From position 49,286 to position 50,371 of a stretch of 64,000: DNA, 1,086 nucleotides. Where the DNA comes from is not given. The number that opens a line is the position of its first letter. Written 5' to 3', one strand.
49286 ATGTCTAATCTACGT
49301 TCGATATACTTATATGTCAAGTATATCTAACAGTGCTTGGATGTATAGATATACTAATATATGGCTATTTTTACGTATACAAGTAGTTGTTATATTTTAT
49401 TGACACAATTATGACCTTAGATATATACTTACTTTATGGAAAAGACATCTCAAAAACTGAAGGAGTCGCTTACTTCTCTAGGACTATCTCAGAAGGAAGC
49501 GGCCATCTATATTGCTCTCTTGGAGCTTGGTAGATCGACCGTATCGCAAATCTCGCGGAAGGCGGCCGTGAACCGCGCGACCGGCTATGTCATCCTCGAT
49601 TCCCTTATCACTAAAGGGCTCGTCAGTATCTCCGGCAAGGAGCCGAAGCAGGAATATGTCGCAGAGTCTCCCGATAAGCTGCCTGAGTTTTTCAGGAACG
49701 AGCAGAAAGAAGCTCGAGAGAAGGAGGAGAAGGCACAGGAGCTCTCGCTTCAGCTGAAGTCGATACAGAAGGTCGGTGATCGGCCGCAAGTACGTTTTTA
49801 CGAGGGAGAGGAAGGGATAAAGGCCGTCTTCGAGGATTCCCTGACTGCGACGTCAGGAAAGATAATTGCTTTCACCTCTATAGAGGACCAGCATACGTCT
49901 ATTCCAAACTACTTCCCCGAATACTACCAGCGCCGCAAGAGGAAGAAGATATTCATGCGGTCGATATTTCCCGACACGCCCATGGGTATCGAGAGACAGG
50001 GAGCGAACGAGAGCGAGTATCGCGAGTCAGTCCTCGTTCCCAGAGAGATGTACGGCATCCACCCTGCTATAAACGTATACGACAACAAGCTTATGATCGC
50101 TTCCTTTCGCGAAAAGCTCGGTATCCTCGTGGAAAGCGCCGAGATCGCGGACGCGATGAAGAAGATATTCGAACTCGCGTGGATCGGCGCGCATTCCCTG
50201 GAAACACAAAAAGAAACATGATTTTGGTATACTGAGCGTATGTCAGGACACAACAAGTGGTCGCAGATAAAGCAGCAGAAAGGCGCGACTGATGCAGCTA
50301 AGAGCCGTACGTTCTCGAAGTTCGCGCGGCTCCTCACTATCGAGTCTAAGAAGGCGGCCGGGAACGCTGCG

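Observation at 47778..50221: Second radical SAM enzyme (HemN-like) also divergently paired with a TrmB paralog across an AT-rich region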

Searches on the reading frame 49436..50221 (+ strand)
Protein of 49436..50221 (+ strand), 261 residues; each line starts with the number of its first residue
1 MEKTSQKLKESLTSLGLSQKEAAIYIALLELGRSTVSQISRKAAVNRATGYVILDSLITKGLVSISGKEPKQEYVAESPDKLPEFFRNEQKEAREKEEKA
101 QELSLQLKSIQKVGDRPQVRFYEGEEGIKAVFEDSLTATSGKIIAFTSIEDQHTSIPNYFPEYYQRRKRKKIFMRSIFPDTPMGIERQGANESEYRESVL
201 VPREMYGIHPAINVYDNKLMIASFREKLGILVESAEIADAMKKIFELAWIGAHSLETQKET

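Call 5: search_protein_families(library=pfam, proteins=[window:49436-50221:+], max_evalue=0.01)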
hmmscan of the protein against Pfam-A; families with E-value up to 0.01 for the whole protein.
window:49436-50221:+ (261 aa): 1 family
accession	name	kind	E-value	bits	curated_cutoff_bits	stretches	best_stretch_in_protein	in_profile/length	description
PF01978.25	TrmB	-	4.8e-15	55.6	25.6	1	12-79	1-67/68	Sugar-specific transcriptional regulator TrmB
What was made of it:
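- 49436..50221 (+): TrmB9: wHTH, long coiled-coil helix and a PLD-like C-terminal domain (TrmBL2-like architecture). It contains no cysteine. Pfam TrmB (call 5).
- On TrmB family of transcription regulators (Pfam PF01978): 55.6 bits against a cut-off of 25.6, residues 12-79 (call 5).
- Checked: 49436-50221(+) encodes 261 aa. It hits Pfam TrmB HTH at 4.8e-15, residues 12-79 only (call 5).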

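Call 6: search_protein_families(library=ncbifam, proteins=[window:49436-50221:+], max_evalue=0.01)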
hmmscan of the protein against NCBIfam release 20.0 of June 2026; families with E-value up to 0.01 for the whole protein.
window:49436-50221:+ (261 aa): 7 families
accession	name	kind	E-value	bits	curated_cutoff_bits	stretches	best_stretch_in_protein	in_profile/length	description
NF040851.1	tran_reg_TrmB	equivalog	1.8e-08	33.9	600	1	5-147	4-139/338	HTH-type sugar-sensing transcriptional regulator TrmB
NF047390.1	TransRegTrmBL1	equivalog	1.2e-06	27.7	650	1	8-93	6-90/341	HTH-type sugar sensing transcriptional regulator TrmBL1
NF047392.1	TransRegTrmBHalo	equivalog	0.00091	18.3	500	1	6-80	7-80/349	HTH-type sugar sensing transcriptional regulator TrmB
NF053606.1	Sta1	subfamily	0.0014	18.7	80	1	16-66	17-67/100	Sta1 family transcriptional regulator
NF040939.2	trans_reg_lrs14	equivalog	0.0014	18.6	90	1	15-69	17-72/103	Lrs14 family HTH-type transcriptional regulator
TIGR01884.1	cas_HTH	subfamily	0.0027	17.1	60.2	1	13-73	136-196/202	CRISPR-associated CARF protein Csa3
NF041141.1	tran_reg_TrmBL2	equivalog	0.0085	15.6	530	0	16-102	15-104/264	HTH-type transcriptional regulator TrmBL2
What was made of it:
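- Closest known: TrmBL2. Different: Sequence identity is only 15-17%, and the NCBIfam TrmBL2 model scores 15.6 bits against a 530-bit cut-off (call 6).
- Closest known: Sugar-sensing TrmB and TrmBL1 of Thermococcales, and TrmB of Halobacteria. Different: The model scores 33.9 bits against a 600-bit cut-off (call 6).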

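Call 33: find_homologous_proteins(query=window:49436-50221:+, max_evalue=1e-10)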
Query window:49436-50221:+ (261 aa): 1606 proteins with E <= 1e-10 among 2736 candidates; the best 120 are listed.
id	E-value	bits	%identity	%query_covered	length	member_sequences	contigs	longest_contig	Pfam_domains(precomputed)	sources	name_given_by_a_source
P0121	5.9e-162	554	100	100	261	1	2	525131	PF01978.26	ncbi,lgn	ncbi:MAG: helix-turn-helix domain-containing protein [Patescibacteria group bacterium]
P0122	2.6e-139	480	86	98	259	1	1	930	PF01978.26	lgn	-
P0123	2.2e-138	477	85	99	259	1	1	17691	PF01978.26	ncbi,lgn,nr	ncbi:MAG: transcriptional regulator TrmB [Parcubacteria group bacterium]|nr:transcriptional regulato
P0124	8.6e-138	475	86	99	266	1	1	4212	PF01978.26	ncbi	-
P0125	4.9e-137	473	85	98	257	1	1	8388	PF01978.26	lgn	-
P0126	8.5e-136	469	84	99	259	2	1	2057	PF01978.26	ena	-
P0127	4.1e-135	467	81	100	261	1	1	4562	PF01978.26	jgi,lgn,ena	jgi:sugar-specific transcriptional regulator TrmB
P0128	3.0e-134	464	81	100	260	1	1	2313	PF01978.26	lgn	-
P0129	7.0e-133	459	85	98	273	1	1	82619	PF01978.26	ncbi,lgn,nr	ncbi:MAG: transcriptional regulator TrmB [Parcubacteria group bacterium]|nr:transcriptional regulato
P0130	7.8e-133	459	83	98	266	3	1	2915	PF01978.26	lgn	-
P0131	1.3e-132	458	81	99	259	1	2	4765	PF01978.26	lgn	-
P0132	3.2e-127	441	79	96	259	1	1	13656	PF01978.26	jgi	jgi:HTH-type transcriptional regulator, sugar sensing transcriptional regulator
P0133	4.4e-127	440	78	100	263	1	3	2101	PF01978.26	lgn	-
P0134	2.0e-125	435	83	90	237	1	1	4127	PF01978.26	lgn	-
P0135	5.9e-124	430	77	98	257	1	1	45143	PF01978.26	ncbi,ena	-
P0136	5.7e-119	414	73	98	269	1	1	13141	PF01978.26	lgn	-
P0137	3.8e-118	411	73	98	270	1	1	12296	PF01978.26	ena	-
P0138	2.4e-117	408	73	98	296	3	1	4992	PF01978.26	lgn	-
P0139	3.0e-116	405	72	100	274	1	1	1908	PF01978.26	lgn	-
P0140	4.1e-116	404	73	98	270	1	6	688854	PF01978.26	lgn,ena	-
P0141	1.6e-113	396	71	99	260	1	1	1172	PF01978.26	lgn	-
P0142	1.8e-113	396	71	98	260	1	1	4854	PF01978.26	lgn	-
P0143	1.2e-101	357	66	97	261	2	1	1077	PF01978.26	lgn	-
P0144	1.8e-100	353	64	98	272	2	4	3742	PF01978.26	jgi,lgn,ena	-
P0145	2.0e-100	353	67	98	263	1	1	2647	PF01978.26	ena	-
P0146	2.3e-99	350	64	98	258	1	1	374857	PF01978.26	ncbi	-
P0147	3.6e-99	349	64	100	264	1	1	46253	PF01978.26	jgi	-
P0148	1.0e-98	347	65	98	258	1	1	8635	PF01978.26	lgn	-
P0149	1.0e-97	344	63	98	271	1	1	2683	PF01978.26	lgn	-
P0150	2.6e-97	343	62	98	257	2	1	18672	PF01978.26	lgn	-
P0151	2.7e-97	343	63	98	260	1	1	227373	PF01978.26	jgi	jgi:sugar-specific transcriptional regulator TrmB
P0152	3.1e-97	343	64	99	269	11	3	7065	PF01978.26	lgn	-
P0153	3.2e-97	343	64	98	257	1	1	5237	PF01978.26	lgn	-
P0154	4.5e-97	342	63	98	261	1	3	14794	PF01978.26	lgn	-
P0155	7.1e-97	341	62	99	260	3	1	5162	PF01978.26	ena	-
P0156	7.9e-97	341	63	98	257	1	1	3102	PF01978.26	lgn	-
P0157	2.6e-96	340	63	98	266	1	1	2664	PF01978.26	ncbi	-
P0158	3.1e-96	339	63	99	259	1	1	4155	PF01978.26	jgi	jgi:HTH-type transcriptional regulator, sugar sensing transcriptional regulator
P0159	1.7e-94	334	62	98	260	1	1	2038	PF01978.26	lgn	-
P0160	2.3e-94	333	61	100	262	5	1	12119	PF01978.26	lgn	-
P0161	2.7e-94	333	64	97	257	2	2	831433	PF01978.26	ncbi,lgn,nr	ncbi:hypothetical protein K2P56_03760 [Patescibacteria group bacterium]|nr:hypothetical protein [Pat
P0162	3.5e-94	333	61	98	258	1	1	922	PF01978.26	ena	-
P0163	5.0e-92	326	59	98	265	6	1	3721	PF01978.26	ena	-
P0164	2.1e-91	324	62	97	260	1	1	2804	PF01978.26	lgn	-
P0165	2.5e-91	323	62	97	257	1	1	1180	PF01978.26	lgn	-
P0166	3.2e-91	323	58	97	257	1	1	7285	PF01978.26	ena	-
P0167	3.6e-91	323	61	99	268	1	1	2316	PF01978.26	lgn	-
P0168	2.4e-90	320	58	99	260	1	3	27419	PF01978.26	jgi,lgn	-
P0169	1.3e-89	318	59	98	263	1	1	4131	PF01978.26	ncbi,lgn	-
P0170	8.8e-89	315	58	99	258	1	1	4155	PF01978.26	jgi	jgi:HTH-type transcriptional regulator, sugar sensing transcriptional regulator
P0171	2.0e-88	314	58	98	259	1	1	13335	PF01978.26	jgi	jgi:sugar-specific transcriptional regulator TrmB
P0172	2.4e-88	313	59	92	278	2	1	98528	PF01978.26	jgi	-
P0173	8.5e-88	312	59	98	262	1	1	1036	PF01978.26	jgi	-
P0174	1.2e-87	311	57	98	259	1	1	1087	PF01978.26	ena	-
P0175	1.4e-87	311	55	100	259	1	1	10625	PF01978.26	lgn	-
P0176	2.1e-87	310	57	98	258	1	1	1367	PF01978.26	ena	-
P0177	3.4e-87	310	56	99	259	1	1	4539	PF01978.26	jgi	jgi:sugar-specific transcriptional regulator TrmB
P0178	1.1e-86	308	55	98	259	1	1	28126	PF01978.26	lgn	-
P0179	3.5e-86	306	57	99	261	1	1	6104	PF01978.26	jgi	jgi:sugar-specific transcriptional regulator TrmB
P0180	3.6e-86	306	57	93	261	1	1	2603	PF01978.26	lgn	-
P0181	4.6e-86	306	58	99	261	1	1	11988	PF01978.26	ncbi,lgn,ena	-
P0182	5.6e-86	306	55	99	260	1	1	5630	PF01978.26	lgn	-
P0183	6.3e-86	306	54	100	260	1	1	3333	PF01978.26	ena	-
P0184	8.9e-86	305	56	97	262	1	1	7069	PF01978.26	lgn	-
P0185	9.0e-86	305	56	99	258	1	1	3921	PF01978.26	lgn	-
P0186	1.1e-85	305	57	98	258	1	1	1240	PF01978.26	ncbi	-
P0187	1.3e-85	305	56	92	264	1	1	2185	PF01978.26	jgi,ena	-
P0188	1.4e-85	304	58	96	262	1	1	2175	PF01978.26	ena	-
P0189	1.6e-85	304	58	97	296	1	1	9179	PF01978.26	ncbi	-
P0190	2.2e-85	304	62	90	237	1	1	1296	PF01978.26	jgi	jgi:sugar-specific transcriptional regulator TrmB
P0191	2.2e-85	304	58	94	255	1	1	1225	PF01978.26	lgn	-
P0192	2.6e-85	304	57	95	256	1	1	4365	PF01978.26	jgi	jgi:HTH-type transcriptional regulator, sugar sensing transcriptional regulator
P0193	2.8e-85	303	54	98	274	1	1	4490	PF01978.26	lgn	-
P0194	3.5e-85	303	55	100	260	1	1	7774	PF01978.26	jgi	jgi:sugar-specific transcriptional regulator TrmB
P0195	3.6e-85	303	60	93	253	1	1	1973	PF01978.26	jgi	jgi:sugar-specific transcriptional regulator TrmB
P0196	3.9e-85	303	56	100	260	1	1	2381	PF01978.26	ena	-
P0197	4.1e-85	303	56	96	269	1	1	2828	PF01978.26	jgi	jgi:HTH-type transcriptional regulator, sugar sensing transcriptional regulator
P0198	4.7e-85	303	54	99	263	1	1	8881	PF01978.26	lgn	-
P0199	5.6e-85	302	57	97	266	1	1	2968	PF01978.26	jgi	jgi:sugar-specific transcriptional regulator TrmB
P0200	5.8e-85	302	56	97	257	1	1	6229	PF01978.26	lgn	-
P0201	7.0e-85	302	55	98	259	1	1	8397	PF01978.26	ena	-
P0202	9.0e-85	302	59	98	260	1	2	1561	PF01978.26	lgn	-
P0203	1.3e-84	301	56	95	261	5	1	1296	PF01978.26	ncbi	-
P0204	1.3e-84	301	56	97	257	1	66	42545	PF01978.26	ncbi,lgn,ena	-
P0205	1.4e-84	301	53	100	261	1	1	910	PF01978.26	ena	-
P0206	1.5e-84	301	55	98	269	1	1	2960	PF01978.26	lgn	-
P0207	1.6e-84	301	56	99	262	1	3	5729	PF01978.26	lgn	-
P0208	1.8e-84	301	55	97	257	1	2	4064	PF01978.26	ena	-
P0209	1.9e-84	301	53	100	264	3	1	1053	PF01978.26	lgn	-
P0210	2.0e-84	301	54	97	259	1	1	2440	PF01978.26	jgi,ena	-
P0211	2.3e-84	301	54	98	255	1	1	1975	PF01978.26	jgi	jgi:HTH-type transcriptional regulator, sugar sensing transcriptional regulator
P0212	2.4e-84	300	55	99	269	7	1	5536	PF01978.26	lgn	-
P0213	2.6e-84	300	55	98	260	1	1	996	PF01978.26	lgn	-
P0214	2.6e-84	300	56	97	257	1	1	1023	PF01978.26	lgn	-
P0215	2.6e-84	300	55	97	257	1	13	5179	PF01978.26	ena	-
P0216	2.7e-84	300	56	99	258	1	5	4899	PF01978.26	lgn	-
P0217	2.9e-84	300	55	98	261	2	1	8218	PF01978.26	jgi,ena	-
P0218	2.9e-84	300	56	97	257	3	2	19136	PF01978.26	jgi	jgi:sugar-specific transcriptional regulator TrmB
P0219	3.0e-84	300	56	98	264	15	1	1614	PF01978.26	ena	-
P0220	3.7e-84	300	54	99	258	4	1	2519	PF01978.26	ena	-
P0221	3.9e-84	300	55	96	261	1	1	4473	PF01978.26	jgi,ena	-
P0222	4.0e-84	300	55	99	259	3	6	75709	PF01978.26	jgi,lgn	jgi:sugar-specific transcriptional regulator TrmB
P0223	4.1e-84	300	56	98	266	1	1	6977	PF01978.26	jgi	jgi:sugar-specific transcriptional regulator TrmB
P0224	4.3e-84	300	56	96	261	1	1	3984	PF01978.26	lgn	-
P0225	4.6e-84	299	57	97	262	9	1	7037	PF01978.26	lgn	-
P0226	4.8e-84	299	56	97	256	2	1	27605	PF01978.26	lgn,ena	-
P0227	5.1e-84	299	56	99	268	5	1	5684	PF01978.26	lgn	-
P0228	5.9e-84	299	54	98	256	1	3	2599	PF01978.26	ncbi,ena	-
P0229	6.0e-84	299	55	97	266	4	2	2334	PF01978.26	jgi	-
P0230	6.3e-84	299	56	99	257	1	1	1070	PF01978.26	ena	-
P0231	6.9e-84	299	56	99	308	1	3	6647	PF01978.26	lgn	-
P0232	7.6e-84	299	55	99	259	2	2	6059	PF01978.26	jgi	jgi:sugar-specific transcriptional regulator TrmB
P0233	7.8e-84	299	55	96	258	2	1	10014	PF01978.26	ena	-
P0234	8.2e-84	299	55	99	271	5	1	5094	PF01978.26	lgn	-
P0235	8.6e-84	299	56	98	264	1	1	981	PF01978.26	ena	-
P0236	8.6e-84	299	58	95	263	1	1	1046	PF01978.26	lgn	-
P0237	8.7e-84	299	57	98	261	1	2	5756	PF01978.26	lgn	-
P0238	9.0e-84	299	55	98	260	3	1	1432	PF01978.26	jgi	-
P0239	9.8e-84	298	56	95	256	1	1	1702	PF01978.26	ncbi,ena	-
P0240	1.1e-83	298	55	98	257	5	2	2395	PF01978.26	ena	-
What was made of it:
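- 49436..50221 (+): Orthologs up to 86% identical (call 33).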

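Call 34: find_encoding_contigs(protein=P0125, flank=5000, max_places=2)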
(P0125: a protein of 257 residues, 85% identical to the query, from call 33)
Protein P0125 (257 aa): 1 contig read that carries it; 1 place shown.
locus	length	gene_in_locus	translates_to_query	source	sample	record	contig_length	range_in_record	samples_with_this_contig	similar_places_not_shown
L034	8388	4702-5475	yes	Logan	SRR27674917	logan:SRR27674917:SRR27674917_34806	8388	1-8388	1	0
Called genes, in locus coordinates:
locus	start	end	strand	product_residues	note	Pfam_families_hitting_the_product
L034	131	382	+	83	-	-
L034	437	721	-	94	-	-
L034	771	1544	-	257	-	PF00459:Inositol_P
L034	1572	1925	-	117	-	PF07681:DoxX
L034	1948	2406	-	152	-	PF00173:Cyt-b5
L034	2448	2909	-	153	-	PF00856:SET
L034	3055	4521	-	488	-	PF04055:Radical_SAM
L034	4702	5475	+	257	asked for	PF01978:TrmB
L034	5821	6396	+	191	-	PF00574:CLP_protease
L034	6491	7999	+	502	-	PF12072:RNase_Y_N, PF00013:KH_1, PF08668:HDOD (faint), PF01966:HD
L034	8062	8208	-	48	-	-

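Call 35: find_encoding_contigs(protein=P0123, flank=5000, max_places=2)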
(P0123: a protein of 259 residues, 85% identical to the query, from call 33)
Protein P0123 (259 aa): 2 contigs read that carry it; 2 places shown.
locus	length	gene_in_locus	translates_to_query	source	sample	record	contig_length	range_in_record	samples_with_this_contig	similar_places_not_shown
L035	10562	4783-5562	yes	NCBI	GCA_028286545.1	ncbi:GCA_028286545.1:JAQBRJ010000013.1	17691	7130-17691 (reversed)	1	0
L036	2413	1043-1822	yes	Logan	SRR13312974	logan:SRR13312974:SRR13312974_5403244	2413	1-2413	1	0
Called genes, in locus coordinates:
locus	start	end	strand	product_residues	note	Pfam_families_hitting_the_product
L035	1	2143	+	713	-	PF05157:MshEN (weak), PF00437:T2SSE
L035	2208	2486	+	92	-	-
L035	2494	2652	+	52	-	-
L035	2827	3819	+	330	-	PF01078:Mg_chelatase (faint), PF05496:RuvB_N, PF13191:AAA_16 (faint), PF00004:AAA, PF07728:AAA_5, PF17864:AAA_lid_4, PF05491:WHD_RuvB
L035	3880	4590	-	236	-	-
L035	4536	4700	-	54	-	-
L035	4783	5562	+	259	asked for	PF01978:TrmB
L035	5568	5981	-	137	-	-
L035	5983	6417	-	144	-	PF00173:Cyt-b5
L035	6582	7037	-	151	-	-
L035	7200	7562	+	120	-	-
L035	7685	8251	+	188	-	PF20772:TACO1_YebC_N, PF01709:Transcrip_reg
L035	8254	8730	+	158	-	PF02075:RuvC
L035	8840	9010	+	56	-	-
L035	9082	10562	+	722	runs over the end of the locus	PF00912:Transgly, PF00905:Transpeptidase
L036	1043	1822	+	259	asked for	PF01978:TrmB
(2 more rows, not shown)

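Call 36: find_encoding_contigs(protein=P0129, flank=5000, max_places=2)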
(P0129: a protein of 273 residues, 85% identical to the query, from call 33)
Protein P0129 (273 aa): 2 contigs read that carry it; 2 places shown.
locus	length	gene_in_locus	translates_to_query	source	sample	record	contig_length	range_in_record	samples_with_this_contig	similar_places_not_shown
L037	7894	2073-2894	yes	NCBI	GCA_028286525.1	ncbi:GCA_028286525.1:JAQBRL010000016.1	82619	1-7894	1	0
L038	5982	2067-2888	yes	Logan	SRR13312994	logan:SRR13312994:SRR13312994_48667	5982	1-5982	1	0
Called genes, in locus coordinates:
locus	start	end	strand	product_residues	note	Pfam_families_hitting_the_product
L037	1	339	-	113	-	PF05496:RuvB_N, PF01078:Mg_chelatase (faint), PF13401:AAA_22 (faint), PF00004:AAA, PF07728:AAA_5 (weak)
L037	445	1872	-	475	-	PF04055:Radical_SAM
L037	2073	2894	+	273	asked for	PF01978:TrmB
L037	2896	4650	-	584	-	PF02826:2-Hacid_dh_C (weak)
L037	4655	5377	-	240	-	PF05175:MTS, PF06325:PrmA, PF13649:Methyltransf_25 (faint)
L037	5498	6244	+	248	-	-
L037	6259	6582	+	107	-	-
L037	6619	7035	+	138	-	-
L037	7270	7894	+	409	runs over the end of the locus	PF00089:Trypsin, PF13365:Trypsin_2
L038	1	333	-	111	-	?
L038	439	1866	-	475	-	PF04055:Radical_SAM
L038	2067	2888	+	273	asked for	PF01978:TrmB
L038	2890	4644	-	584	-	PF02826:2-Hacid_dh_C (weak)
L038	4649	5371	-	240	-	PF05175:MTS, PF06325:PrmA, PF13649:Methyltransf_25 (faint)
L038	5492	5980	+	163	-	?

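Call 37: find_encoding_contigs(protein=P0135, flank=5000, max_places=2)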
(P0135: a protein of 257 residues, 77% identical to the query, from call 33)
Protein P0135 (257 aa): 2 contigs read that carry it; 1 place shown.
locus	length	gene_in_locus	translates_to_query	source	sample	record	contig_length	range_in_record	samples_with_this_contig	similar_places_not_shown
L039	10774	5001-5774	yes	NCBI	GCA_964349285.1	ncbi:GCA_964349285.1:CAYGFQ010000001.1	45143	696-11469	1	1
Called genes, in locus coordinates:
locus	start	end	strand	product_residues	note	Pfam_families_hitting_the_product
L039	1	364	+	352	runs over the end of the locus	?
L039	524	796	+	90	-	PF00216:Bac_DNA_binding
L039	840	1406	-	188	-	PF00800:PDT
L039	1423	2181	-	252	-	PF01978:TrmB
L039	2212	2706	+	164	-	-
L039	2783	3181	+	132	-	PF07883:Cupin_2 (weak)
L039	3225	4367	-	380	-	PF01078:Mg_chelatase (faint), PF05496:RuvB_N, PF00158:Sigma54_activat (faint), PF00004:AAA, PF07728:AAA_5, PF13173:AAA_14 (weak), PF16193:AAA_assoc_2, PF12002:MgsA_C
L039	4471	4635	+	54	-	-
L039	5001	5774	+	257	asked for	PF01978:TrmB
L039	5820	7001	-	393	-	PF01471:PG_binding_1 (weak), PF14346:DUF4398 (faint)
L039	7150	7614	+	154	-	-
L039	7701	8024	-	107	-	-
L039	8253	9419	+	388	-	PF00089:Trypsin (weak), PF13365:Trypsin_2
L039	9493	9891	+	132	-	PF13560:HTH_31 (weak), PF01381:HTH_3, PF12844:HTH_19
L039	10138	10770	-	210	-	-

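Call 40: find_related_loci(query=A3, collection=metagenome_contigs, flank=4000)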
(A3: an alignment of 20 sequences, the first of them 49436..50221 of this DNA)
Query A3 (261 aa) in metagenome_contigs; peptide patterns used: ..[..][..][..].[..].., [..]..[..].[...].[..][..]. (x = any residue, [..] = any of these).
532 stretches matched a pattern; 493 encode a relative of the query (tblastn E <= 1e-3); the best 80 are kept; 80 distinct loci.
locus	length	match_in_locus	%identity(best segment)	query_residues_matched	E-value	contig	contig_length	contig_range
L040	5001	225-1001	84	1-259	5e-148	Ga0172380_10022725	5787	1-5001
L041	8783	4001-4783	64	1-261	5e-110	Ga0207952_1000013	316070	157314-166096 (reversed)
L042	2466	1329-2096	64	1-256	8e-115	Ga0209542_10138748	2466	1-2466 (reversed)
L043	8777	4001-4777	82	1-259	3e-145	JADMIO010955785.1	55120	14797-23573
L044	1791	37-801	59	1-256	5e-107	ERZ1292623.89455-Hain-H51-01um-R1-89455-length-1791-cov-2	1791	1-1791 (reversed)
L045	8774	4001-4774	58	1-258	1e-99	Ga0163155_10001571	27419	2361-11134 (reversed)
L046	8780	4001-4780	61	1-261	3e-97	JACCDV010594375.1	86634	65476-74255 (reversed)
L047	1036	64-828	59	1-256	1e-105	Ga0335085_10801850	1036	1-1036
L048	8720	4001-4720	59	19-259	5e-93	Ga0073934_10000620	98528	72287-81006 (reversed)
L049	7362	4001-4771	57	1-258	1e-92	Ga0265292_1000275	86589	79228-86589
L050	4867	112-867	55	7-259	2e-92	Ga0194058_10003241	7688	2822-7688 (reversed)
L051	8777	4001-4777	56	1-260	2e-92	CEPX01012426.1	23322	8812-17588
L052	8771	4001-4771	56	1-258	5e-92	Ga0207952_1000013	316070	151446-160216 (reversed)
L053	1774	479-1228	55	8-258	5e-97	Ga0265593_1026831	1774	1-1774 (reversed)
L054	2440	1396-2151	54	4-256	5e-95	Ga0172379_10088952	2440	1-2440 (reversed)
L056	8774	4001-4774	53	1-259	8e-92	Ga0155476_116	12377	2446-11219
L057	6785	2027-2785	55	8-261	1e-91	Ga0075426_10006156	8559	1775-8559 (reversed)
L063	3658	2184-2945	55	1-255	7e-92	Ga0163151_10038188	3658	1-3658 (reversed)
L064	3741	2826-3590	58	1-256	6e-92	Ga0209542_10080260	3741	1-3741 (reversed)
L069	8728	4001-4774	54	1-259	2e-90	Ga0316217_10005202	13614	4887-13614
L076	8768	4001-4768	55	1-256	2e-90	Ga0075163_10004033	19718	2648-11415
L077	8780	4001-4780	52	1-261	1e-89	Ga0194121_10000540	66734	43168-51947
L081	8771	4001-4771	53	1-258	1e-89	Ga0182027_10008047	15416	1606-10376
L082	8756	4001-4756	55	4-256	2e-89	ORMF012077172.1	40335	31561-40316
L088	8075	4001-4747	54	7-256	3e-89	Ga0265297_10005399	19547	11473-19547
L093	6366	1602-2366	53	1-256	1e-88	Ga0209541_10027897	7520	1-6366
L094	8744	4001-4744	55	1-249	6e-89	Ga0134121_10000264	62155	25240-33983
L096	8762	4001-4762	54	4-258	9e-89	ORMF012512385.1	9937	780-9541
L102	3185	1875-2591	56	17-256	1e-89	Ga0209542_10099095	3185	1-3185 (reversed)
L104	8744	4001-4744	54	7-255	2e-88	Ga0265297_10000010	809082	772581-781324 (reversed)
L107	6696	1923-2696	53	1-259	3e-88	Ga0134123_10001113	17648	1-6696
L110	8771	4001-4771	53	1-258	3e-88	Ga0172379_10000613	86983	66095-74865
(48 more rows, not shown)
